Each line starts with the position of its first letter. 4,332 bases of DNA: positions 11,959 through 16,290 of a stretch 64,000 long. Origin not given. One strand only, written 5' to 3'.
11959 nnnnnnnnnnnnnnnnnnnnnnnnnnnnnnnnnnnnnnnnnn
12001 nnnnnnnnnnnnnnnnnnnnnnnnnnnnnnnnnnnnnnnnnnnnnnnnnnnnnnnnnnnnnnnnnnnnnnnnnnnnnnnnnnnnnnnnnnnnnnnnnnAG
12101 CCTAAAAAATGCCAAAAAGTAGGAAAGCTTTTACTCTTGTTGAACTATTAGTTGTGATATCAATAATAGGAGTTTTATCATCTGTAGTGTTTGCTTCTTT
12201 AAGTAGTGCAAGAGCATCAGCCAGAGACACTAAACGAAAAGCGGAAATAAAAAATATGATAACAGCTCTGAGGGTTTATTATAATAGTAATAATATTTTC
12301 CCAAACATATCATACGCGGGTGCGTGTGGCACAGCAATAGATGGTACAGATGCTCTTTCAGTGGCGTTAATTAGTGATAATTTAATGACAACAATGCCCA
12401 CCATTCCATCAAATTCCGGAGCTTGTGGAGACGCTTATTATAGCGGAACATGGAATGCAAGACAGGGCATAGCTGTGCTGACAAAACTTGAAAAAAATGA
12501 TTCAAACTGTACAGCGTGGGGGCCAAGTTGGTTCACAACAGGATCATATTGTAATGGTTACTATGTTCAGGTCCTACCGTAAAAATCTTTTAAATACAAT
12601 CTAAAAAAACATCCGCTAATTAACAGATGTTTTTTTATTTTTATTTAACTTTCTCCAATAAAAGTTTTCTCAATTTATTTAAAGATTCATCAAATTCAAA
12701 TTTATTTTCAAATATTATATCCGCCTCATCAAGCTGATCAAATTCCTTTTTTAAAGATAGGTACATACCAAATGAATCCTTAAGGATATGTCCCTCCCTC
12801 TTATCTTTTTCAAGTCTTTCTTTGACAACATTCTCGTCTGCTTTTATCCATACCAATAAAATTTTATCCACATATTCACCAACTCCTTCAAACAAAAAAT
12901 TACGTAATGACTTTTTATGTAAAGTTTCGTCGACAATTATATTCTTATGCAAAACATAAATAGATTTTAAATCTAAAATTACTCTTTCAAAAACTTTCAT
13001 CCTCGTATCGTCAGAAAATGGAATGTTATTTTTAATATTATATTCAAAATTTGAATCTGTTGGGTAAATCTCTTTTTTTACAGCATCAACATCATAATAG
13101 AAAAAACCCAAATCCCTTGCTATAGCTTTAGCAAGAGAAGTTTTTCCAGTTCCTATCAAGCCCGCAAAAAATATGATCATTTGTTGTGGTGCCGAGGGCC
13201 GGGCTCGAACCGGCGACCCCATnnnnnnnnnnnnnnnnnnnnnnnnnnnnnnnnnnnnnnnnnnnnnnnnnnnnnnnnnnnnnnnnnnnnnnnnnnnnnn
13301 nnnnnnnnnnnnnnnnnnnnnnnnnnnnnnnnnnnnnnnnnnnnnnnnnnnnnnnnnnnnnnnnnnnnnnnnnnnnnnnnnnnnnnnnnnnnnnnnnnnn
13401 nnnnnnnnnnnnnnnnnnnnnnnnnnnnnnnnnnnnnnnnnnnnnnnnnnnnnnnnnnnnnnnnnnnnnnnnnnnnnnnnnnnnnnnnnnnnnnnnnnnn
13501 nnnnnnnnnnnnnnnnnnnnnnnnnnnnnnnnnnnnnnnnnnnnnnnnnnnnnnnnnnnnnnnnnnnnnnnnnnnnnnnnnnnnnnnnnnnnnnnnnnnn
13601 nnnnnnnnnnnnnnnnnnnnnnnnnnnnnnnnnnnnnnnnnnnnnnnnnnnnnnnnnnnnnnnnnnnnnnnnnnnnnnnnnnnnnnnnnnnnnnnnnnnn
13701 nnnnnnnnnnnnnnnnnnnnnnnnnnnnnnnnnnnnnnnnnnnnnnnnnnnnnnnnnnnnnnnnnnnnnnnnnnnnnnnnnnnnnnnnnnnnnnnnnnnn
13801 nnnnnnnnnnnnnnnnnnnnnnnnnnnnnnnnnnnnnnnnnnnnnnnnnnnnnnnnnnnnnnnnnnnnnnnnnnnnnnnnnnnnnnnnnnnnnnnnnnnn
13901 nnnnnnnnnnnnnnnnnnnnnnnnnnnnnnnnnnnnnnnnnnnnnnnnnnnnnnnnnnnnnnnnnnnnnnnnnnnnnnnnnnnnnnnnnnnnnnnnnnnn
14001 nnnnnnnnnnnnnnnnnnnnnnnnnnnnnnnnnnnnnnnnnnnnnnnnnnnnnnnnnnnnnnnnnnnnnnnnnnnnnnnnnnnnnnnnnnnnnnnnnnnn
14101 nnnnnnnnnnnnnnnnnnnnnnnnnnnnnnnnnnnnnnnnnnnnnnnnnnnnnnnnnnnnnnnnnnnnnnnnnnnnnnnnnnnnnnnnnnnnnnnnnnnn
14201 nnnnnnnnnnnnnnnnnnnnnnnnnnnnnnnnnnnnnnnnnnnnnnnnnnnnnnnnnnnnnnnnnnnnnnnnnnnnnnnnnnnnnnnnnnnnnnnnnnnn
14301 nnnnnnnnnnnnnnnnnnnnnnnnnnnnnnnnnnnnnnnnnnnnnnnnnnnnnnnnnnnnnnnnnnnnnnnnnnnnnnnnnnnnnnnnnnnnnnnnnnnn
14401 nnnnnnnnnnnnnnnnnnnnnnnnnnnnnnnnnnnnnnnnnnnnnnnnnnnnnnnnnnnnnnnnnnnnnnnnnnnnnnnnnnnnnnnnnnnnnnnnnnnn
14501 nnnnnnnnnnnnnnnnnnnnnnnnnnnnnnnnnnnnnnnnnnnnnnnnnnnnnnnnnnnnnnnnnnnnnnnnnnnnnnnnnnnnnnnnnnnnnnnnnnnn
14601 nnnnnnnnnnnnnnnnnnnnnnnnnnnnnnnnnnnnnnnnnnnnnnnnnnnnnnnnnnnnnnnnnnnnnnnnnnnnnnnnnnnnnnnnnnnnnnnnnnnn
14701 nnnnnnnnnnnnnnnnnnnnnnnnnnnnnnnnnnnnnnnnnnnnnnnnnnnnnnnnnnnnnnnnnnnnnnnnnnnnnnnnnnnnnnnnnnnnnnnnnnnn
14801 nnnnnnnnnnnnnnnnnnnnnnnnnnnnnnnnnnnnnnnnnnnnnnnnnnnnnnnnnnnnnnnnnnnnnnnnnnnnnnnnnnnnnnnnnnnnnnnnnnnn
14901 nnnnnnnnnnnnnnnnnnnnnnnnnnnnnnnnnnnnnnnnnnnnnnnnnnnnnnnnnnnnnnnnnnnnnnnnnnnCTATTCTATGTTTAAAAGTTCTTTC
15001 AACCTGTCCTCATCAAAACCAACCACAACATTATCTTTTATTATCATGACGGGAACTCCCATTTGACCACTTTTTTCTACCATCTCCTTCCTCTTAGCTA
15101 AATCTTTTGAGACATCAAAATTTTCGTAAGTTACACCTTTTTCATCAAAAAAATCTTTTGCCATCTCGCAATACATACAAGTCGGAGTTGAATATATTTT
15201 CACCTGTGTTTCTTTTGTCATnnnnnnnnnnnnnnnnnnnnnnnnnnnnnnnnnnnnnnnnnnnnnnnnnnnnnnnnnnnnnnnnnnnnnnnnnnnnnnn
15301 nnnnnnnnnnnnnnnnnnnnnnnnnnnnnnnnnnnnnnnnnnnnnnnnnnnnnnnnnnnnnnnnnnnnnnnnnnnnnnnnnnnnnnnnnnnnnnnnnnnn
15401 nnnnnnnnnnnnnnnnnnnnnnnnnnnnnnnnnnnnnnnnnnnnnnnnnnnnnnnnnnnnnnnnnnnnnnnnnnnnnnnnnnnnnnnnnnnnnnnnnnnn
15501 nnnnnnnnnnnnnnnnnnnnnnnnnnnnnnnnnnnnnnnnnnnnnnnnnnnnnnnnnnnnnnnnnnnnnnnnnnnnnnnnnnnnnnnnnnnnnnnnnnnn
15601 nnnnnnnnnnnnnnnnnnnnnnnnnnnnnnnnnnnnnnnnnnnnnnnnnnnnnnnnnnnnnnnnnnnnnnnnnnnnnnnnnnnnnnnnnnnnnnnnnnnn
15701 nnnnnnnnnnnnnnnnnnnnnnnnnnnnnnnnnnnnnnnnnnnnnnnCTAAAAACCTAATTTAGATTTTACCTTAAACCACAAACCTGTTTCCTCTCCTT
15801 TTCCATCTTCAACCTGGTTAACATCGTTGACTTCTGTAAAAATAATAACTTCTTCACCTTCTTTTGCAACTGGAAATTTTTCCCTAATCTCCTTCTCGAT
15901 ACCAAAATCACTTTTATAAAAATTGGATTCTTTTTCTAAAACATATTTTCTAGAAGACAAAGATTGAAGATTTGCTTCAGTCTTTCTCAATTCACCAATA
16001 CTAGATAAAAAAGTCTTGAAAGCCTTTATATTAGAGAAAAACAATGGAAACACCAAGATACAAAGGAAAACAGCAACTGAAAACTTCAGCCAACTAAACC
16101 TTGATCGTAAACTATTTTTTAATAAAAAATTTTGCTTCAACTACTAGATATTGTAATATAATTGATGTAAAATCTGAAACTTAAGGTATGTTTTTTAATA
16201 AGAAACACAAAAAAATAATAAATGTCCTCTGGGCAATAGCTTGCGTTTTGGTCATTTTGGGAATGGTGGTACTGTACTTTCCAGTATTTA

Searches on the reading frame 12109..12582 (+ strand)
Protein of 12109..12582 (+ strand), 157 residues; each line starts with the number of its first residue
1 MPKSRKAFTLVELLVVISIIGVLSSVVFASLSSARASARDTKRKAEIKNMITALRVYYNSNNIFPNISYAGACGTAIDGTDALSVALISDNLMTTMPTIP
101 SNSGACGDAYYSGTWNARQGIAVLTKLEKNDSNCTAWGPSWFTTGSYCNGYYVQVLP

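Call 67: search_protein_families(library=pfam, proteins=[window:12109-12582:+], max_evalue=0.001)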
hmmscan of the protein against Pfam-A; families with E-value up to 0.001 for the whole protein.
window:12109-12582:+ (157 aa): 1 family
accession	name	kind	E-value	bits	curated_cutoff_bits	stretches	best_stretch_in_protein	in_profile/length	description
PF07963.17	N_methyl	-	5.9e-08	32.4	21.2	1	3-28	2-27/27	Prokaryotic N-terminal methylation motif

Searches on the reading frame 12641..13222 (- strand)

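Call 67: search_protein_families(library=pfam, proteins=[window:12641-13222:-], max_evalue=0.001)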
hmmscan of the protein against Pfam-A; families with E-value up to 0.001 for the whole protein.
window:12641-13222:- (193 aa): 6 families
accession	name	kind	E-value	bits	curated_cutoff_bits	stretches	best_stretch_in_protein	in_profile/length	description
PF13238.12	AAA_18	-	1.3e-11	45.5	29.4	1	17-143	1-114/128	AAA domain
PF13671.12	AAA_33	-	1.3e-08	35.7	27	1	17-142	2-120/143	AAA domain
PF00004.35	AAA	-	6.6e-05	23.8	21.2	1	18-49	2-33/131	ATPase family associated with various cellular activities (AAA)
PF01712.25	dNK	-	9.8e-05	22.6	27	0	68-144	70-147/203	Deoxynucleoside kinase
PF08433.16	KTI12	-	0.00013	22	22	1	16-145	3-124/271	Chromatin associated protein KTI12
PF01202.28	SKI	-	0.00027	21.5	22.1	0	24-48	2-26/159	Shikimate kinase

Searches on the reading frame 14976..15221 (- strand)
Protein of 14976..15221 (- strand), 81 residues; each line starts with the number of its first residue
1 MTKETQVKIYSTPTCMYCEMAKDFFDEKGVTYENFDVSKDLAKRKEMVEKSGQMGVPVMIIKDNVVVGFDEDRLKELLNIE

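Call 67: search_protein_families(library=pfam, proteins=[window:14976-15221:-], max_evalue=0.001)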
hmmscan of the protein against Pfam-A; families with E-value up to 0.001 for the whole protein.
window:14976-15221:- (81 aa): 2 families
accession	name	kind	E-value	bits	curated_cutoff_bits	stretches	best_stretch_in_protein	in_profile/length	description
PF00462.30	Glutaredoxin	-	4e-18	65.8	22.9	1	7-66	1-60/60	Glutaredoxin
PF13192.12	Thioredoxin_3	-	0.00019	21.8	24.8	1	6-77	2-74/76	Thioredoxin domain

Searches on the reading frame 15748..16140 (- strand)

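Call 67: search_protein_families(library=pfam, proteins=[window:15748-16140:-], max_evalue=0.001)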
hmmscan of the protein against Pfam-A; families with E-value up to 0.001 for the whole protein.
window:15748-16140:- (130 aa): 1 family
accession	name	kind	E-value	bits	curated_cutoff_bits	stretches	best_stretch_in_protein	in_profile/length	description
PF04977.20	DivIC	-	6.4e-05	23.1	28.9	1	43-101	18-77/80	Septum formation initiator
